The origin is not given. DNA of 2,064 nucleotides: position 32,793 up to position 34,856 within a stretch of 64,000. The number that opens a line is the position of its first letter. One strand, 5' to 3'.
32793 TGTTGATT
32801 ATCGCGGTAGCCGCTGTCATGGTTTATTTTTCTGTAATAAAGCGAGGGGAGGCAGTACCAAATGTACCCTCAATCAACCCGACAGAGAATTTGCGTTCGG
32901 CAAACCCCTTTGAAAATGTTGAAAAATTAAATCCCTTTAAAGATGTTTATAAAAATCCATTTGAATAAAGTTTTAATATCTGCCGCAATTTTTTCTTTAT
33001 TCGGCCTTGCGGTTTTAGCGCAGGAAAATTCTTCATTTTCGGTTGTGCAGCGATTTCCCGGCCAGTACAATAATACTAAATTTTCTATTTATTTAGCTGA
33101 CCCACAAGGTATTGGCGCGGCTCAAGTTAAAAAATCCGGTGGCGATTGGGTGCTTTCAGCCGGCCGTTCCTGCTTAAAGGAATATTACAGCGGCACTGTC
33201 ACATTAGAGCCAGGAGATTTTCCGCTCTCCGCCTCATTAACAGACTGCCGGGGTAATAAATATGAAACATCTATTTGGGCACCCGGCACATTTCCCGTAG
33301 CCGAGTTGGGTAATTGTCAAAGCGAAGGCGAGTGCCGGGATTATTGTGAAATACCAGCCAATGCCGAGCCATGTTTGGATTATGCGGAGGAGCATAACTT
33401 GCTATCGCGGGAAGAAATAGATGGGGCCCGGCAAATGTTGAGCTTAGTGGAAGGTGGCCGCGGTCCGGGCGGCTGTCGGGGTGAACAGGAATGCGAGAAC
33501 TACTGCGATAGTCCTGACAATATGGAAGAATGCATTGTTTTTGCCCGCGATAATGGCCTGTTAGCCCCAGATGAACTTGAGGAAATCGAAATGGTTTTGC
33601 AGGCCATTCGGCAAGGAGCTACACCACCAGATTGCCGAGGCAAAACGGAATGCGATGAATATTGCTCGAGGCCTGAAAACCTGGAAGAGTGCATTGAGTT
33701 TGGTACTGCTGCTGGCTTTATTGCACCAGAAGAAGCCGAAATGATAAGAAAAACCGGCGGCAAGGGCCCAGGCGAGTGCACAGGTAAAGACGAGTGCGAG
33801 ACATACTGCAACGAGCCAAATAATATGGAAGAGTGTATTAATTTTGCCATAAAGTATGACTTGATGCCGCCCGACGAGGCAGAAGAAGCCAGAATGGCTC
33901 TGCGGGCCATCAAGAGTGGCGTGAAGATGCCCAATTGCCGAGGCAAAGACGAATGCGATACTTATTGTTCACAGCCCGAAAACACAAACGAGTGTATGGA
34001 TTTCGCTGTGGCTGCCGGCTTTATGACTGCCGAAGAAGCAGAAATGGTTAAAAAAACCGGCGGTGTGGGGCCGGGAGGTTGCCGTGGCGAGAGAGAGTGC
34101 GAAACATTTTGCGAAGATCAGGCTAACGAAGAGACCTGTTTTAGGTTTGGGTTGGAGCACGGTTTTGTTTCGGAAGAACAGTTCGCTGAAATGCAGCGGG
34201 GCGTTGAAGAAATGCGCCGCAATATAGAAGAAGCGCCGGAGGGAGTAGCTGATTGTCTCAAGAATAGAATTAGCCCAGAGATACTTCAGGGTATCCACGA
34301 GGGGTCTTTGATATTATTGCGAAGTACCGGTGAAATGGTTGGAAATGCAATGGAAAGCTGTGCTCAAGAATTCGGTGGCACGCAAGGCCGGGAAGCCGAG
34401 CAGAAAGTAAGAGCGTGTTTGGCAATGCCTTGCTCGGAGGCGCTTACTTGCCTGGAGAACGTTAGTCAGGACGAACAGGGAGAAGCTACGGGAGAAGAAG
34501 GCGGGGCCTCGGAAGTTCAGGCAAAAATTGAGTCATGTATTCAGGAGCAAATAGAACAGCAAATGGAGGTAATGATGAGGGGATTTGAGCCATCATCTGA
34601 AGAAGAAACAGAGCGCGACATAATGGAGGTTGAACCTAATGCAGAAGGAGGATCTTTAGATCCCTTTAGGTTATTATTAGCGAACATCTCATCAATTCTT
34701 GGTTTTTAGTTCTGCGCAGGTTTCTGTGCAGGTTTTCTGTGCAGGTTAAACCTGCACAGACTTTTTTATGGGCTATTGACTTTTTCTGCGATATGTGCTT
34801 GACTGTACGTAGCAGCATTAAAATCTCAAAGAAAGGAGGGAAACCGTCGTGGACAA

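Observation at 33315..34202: Secreted protein made of six tandem Cys4 modules (C-x5-C-x3-C-x8-C) alternating between two subtypes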

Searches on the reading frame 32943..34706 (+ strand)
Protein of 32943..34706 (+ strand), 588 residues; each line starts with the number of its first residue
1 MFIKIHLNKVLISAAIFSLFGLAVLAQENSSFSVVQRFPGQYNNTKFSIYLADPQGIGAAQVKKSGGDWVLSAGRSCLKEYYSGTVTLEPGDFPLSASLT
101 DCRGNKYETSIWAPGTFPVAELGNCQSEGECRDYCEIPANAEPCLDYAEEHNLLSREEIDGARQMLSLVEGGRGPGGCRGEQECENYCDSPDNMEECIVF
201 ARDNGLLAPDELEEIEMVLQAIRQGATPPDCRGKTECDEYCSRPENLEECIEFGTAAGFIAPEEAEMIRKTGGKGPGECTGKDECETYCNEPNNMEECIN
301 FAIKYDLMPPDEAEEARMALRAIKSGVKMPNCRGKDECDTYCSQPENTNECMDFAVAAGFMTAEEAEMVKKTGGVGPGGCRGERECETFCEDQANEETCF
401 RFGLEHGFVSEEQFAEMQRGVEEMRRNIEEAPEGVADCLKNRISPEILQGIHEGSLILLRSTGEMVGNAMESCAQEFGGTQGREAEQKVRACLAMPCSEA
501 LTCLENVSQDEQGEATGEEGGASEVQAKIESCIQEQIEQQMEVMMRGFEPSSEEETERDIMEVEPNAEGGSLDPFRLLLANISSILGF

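Call 4: search_protein_families(library=pfam, proteins=[window:32943-34706:+], max_evalue=10)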
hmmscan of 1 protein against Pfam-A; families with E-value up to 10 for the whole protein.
window:32943-34706:+ (588 aa): 1 family
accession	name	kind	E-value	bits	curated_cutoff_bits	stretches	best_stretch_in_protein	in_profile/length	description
PF21299.2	ADAM10_Cys-rich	-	0.89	10.8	28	0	336-354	2-20/56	ADAM10, cysteine-rich domain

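Call 5: search_protein_families(library=ncbifam, proteins=[window:32943-34706:+], max_evalue=10)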
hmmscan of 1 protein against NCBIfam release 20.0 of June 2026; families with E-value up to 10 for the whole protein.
window:32943-34706:+ (588 aa): 0 families

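Call 6: find_homologous_proteins(query=window:32943-34706:+, max_evalue=0.001)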
Query window:32943-34706:+ (588 aa): 1553 proteins with E <= 0.001 among 8000 candidates; the best 120 are listed.
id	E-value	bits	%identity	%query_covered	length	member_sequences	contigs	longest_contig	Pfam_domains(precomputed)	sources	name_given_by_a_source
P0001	0.0e+0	1323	100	99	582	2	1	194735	-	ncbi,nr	ncbi:MAG: hypothetical protein HYT21_01355 [Candidatus Nealsonbacteria bacterium]|nr:hypothetical pr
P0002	1.5e-177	610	48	52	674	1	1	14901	-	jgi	jgi:uncharacterized protein YutE (UPF0331/DUF86 family)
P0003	5.0e-171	588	44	55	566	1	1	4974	-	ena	-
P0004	6.4e-161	555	46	53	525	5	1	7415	PF21299.3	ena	-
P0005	1.1e-158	548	57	53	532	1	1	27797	PF21299.3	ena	-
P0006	1.6e-158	547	46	80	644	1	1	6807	-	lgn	-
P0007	1.3e-155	538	44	54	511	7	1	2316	PF20787.3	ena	-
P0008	8.7e-155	535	45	54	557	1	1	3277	-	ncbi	-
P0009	2.6e-153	530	47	54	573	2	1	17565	-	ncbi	ncbi:MAG: hypothetical protein ACE5J0_00405 [Candidatus Paceibacterales bacterium]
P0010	8.8e-152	525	41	62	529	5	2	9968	PF25052.2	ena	-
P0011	1.9e-150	520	46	53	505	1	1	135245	-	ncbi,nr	ncbi:hypothetical protein MYX06_01060 [Patescibacteria group bacterium AH-259-L05]|nr:hypothetical p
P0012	1.6e-149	517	45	53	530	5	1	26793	PF21299.3,PF08059.19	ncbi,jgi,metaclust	metaclust:\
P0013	2.1e-149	517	52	53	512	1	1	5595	-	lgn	-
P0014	2.1e-149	517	52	53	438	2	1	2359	-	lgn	-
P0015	6.1e-149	516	45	54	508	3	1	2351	PF20787.3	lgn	-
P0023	8.4e-143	495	44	53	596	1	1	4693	PF07648.21,PF00050.27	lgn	-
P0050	1.4e-127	445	41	54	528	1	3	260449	-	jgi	jgi:hypothetical protein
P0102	1.1e-110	389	47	63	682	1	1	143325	-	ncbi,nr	ncbi:MAG: hypothetical protein PHW31_02575 [Candidatus Pacebacteria bacterium]|nr:hypothetical prote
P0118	8.0e-108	380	40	54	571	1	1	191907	PF09851.15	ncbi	ncbi:MAG: hypothetical protein V1845_02465 [bacterium]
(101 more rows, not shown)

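Call 7: search_solved_structures(query=window:32943-34706:+, max_evalue=10, show_alignments=2)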
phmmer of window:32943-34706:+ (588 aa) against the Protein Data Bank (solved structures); distinct sequences matched with E-value up to 10: 3.
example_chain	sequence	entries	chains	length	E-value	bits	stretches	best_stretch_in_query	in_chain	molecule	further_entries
4zz7_A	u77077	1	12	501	1.7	10.4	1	392-441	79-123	Methylmalonate-semialdehyde dehydrogenase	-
1w33_A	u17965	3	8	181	1.8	10.3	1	532-568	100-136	BBCRASP-1 | COMPLEMENT REGULATOR-ACQUIRING SURFACE PROTEIN 1 (CRASP-1)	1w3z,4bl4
5a2u_A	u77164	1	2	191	1.9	10.2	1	532-568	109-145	COMPLEMENT REGULATOR ACQUIRING PROTEIN 1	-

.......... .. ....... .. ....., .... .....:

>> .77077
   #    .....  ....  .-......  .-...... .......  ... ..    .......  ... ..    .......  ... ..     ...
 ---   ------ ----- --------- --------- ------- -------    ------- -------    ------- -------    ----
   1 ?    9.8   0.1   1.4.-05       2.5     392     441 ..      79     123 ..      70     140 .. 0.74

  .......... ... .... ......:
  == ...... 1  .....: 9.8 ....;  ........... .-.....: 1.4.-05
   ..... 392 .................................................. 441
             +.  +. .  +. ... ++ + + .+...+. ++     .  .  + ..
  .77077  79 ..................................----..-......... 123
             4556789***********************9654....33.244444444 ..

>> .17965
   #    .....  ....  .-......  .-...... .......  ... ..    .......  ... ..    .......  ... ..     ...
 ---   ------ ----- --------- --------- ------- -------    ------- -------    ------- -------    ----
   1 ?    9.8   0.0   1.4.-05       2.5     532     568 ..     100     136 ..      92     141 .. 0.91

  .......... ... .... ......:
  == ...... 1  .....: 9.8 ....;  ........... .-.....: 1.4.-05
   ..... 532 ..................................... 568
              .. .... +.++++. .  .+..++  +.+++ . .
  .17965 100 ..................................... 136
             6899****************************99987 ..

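Call 14: find_encoding_contigs(protein=P0011, flank=5000, max_places=3)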
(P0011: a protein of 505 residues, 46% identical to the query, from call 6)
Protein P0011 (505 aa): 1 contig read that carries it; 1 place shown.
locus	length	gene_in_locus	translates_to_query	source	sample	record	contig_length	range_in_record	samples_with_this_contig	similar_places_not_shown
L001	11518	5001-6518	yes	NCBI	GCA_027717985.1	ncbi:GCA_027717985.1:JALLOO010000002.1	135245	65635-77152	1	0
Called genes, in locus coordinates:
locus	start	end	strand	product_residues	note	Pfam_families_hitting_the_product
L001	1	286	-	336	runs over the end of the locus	PF00231:ATP-synt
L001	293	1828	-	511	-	PF02874:ATP-synt_ab_N, PF00006:ATP-synt_ab, PF00306:ATP-synt_ab_C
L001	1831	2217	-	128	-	PF00213:OSCP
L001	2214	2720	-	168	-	PF00430:ATP-synt_B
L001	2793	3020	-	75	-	PF00137:ATP-synt_C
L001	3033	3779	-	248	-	PF00119:ATP-synt_A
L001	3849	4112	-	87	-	PF09527:ATPase_gene1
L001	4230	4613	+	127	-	-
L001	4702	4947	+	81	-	-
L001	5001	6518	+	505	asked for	-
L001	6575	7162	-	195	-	-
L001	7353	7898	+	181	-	PF04116:FA_hydroxylase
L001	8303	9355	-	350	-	PF00437:T2SSE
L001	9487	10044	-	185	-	PF08207:EFP_N, PF01132:EFP, PF09285:Elong-fact-P_C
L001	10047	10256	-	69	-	PF01084:Ribosomal_S18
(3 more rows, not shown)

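Call 18: find_encoding_contigs(protein=P0118, flank=4000, max_places=2)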
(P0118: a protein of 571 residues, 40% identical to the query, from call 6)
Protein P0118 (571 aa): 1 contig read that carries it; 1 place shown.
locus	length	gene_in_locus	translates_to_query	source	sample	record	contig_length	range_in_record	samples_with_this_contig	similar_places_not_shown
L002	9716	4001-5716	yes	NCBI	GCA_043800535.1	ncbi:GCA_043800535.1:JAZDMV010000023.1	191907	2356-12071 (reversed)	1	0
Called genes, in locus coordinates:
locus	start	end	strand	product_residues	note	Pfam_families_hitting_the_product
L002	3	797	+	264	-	PF00535:Glycos_transf_2, PF02709:Glyco_transf_7C (faint), PF10111:Glyco_tranf_2_2 (faint), PF13641:Glyco_tranf_2_3, PF13632:Glyco_trans_2_3 (weak)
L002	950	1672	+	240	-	-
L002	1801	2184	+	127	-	-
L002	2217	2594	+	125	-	PF06262:Zincin_1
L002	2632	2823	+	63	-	-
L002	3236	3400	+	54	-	PF18930:DUF5679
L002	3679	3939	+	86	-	-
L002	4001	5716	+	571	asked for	PF09851:SHOCT (faint)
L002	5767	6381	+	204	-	PF09335:VTT_dom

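Call 19: find_encoding_contigs(protein=P0102, flank=4000, max_places=2)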
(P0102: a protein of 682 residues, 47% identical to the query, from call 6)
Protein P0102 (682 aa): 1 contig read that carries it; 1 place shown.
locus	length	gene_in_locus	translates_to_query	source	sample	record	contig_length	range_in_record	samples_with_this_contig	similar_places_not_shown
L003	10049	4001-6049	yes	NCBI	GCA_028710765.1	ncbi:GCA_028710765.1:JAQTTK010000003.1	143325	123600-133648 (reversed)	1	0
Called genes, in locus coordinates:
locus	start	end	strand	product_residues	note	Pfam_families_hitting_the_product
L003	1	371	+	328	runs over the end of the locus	PF14247:DUF4344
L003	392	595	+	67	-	PF09962:DUF2196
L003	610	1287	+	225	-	PF04474:DUF554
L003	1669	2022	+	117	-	PF02604:PhdYeFM_antitox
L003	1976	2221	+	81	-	PF05016:ParE_toxin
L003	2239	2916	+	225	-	PF20582:UPF0758_N, PF14464:Prok-JAB (weak), PF04002:RadC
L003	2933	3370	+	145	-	-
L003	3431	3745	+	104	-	-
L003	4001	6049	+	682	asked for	-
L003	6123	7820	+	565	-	PF05970:PIF1, PF13245:AAA_19, PF13401:AAA_22 (weak), PF13604:AAA_30, PF03266:NTPase_1 (faint), PF21530:Pif1_2B_dom, PF14493:HTH_40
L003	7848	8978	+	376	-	PF02812:ELFV_dehydrog_N, PF00208:ELFV_dehydrog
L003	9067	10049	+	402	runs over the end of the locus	PF22694:CtpB_N-like (weak), PF00595:PDZ, PF13180:PDZ_2 (weak), PF17820:PDZ_6, PF03572:Peptidase_S41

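Call 20: find_encoding_contigs(protein=P0050, flank=4000, max_places=2)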
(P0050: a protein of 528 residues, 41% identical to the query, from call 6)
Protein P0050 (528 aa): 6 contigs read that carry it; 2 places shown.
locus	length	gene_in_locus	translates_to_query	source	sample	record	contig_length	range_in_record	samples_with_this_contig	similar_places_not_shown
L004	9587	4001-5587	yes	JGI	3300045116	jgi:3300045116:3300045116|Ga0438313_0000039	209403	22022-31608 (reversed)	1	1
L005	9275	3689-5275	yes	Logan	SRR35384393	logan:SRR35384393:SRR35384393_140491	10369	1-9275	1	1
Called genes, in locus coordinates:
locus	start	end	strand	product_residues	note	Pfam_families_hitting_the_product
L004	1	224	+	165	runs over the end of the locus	PF01025:GrpE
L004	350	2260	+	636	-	PF00012:HSP70, PF06723:MreB_Mbl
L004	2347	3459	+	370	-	PF00226:DnaJ, PF01556:DnaJ_C, PF00684:DnaJ_CXXCXGXG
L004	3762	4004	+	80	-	-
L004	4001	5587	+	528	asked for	-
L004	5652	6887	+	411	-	PF22694:CtpB_N-like, PF00595:PDZ, PF13180:PDZ_2 (faint), PF17820:PDZ_6, PF03572:Peptidase_S41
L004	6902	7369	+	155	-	PF01281:Ribosomal_L9_N, PF03948:Ribosomal_L9_C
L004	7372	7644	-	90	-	PF01016:Ribosomal_L27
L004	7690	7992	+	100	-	-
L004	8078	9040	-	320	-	PF13102:Phage_int_SAM_5 (weak), PF02899:Phage_int_SAM_1, PF00589:Phage_integrase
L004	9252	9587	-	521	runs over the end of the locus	PF00749:tRNA-synt_1c, PF19269:Anticodon_2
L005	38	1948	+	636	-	PF00012:HSP70, PF06723:MreB_Mbl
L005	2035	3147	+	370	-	PF00226:DnaJ, PF01556:DnaJ_C, PF00684:DnaJ_CXXCXGXG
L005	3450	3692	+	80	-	-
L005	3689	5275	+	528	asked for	-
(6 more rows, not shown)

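Call 22: predict_structure(alignment_id=A1)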
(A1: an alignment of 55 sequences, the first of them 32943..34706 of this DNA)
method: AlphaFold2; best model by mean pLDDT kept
length: 588 residues; sequences in the alignment: 55
mean_pLDDT: 78.8   pTM: 0.54
mean pLDDT of the five models: 78.8, 78.0, 75.5, 75.2, 74.4
residues with pLDDT >= 90: 298; 70-90: 135; 50-70: 52; < 50: 103
segments of 3 or more residues with pLDDT < 50: 25-66, 68-87, 110-113, 480-482, 514-520, 548-572
pLDDT, mean of each block of 10 residues (from residue 1): 74 86 51 31 40 43 47 42 43 52 54 70 94 93 96 92 91 91 91 94 92 94 95 91 95 96 93 89 90 96 95 96 96 92 94 97 94 92 91 90 92 90 92 94 93 83 89 79 64 82 79 49 65 78 59 38 38 69 71
secondary structure, 60 per line:
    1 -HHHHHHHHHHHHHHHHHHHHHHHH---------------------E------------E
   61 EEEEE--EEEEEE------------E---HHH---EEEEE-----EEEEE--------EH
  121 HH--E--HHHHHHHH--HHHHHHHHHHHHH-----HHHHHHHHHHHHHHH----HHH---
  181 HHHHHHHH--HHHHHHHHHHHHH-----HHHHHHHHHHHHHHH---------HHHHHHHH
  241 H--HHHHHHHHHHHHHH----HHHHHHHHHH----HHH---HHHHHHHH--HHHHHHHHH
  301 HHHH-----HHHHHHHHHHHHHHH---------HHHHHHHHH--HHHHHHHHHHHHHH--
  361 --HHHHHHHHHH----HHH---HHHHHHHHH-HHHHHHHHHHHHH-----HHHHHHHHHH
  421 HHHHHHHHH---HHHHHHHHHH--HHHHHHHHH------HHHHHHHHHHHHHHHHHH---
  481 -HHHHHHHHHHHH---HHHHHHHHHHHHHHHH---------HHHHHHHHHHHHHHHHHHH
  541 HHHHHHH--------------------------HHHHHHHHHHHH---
elements in order: H2-25 E60-65 E68-73 E96-100 E106-110 H128-135 H138-150 H156-170 H181-188 H191-203 H209-223 H233-241 H244-257 H262-271 H282-289 H292-304 H310-324 H334-342 H345-358 H363-372 H383-391 H393-405 H411-429 H433-442 H445-453 H460-477 H482-493 H497-512 H522-547 H574-585

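Call 25: fold_search(model_id=the predicted structure, library=pdb)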
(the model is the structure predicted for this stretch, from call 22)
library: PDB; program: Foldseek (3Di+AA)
matches with E <= 10: 183; with E <= 0.001: 0
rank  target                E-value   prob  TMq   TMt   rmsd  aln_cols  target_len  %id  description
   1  5iww_D                5.0e-01  0.18  0.12  0.19  20.5       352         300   13  Crystal structure of RNA editing factor of designer PLS-type PPR/9R protein in complex with MORF9/RIP9 (released 2017-03-29)
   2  8fnc_8                5.3e-01  0.10  0.11  0.12  27.1       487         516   11  Cryo-EM structure of RNase-treated RESC-C in trypanosomal RNA editing (released 2023-07-19)
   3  7pua_F2               5.5e-01  0.08  0.09  0.07  35.5       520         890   11  Middle assembly intermediate of the Trypanosoma brucei mitoribosomal small subunit (released 2022-03-02)
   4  5orm                  6.7e-01  0.12  0.11  0.15  22.9       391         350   10  Crystal structure of designed cPPR-Telo1 (released 2018-06-20)
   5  8cwy_A                1.1e+00  0.05  0.07  0.09  28.0       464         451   13  Accurate computational design of genetically encoded 3D protein crystals (released 2023-11-01)
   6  9l5r_J                1.1e+00  0.08  0.12  0.12  17.9       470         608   14  Cryo-EM structure of the thermophile spliceosome (state ILS) (released 2025-03-12)
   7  6m60_C                1.2e+00  0.05  0.10  0.07  23.4       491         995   11  Plumbagin in complex with CRM1#-Ran-RanBP1 (released 2021-06-09)
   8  8ga7                  1.2e+00  0.04  0.07  0.08  35.0       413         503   12  Geometrically programmable nanomaterial construction using regularized protein building blocks (released 2024-03-13)
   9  8c6j_T                1.3e+00  0.09  0.15  0.13  22.4       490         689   11  Human spliceosomal PM5 C* complex (released 2023-07-12)
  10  9k2v_a                1.3e+00  0.06  0.10  0.11  29.8       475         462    9  Cyanophage A4 pre-ejectosome (released 2025-04-09)
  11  5udl_A                1.5e+00  0.04  0.08  0.10  29.8       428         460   10  IFIT1 N216A monomeric mutant (L457E/L464E) with m7Gppp-AAAA (anti conformation of cap) (released 2017-03-01)
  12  5orq_A                1.5e+00  0.07  0.09  0.14  31.7       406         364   12  Crystal structure of designed cPPR-Telo1 in complex with ssDNA (released 2018-06-20)
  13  9i05_Xh               1.5e+00  0.05  0.09  0.11  29.2       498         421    9  Cryo-EM structure of the large subunit of the mitochondrial ribosome from Toxoplasma gondii (released 2025-06-11)
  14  9g33_UT               1.6e+00  0.05  0.09  0.04  23.1       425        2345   10  Stalled 90S - Utp23-Krr1-deltaC3 (released 2025-06-18)
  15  7tzc_A                1.6e+00  0.02  0.06  0.02  27.7       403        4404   13  A drug and ATP binding site in type 1 ryanodine receptor (released 2022-05-18)
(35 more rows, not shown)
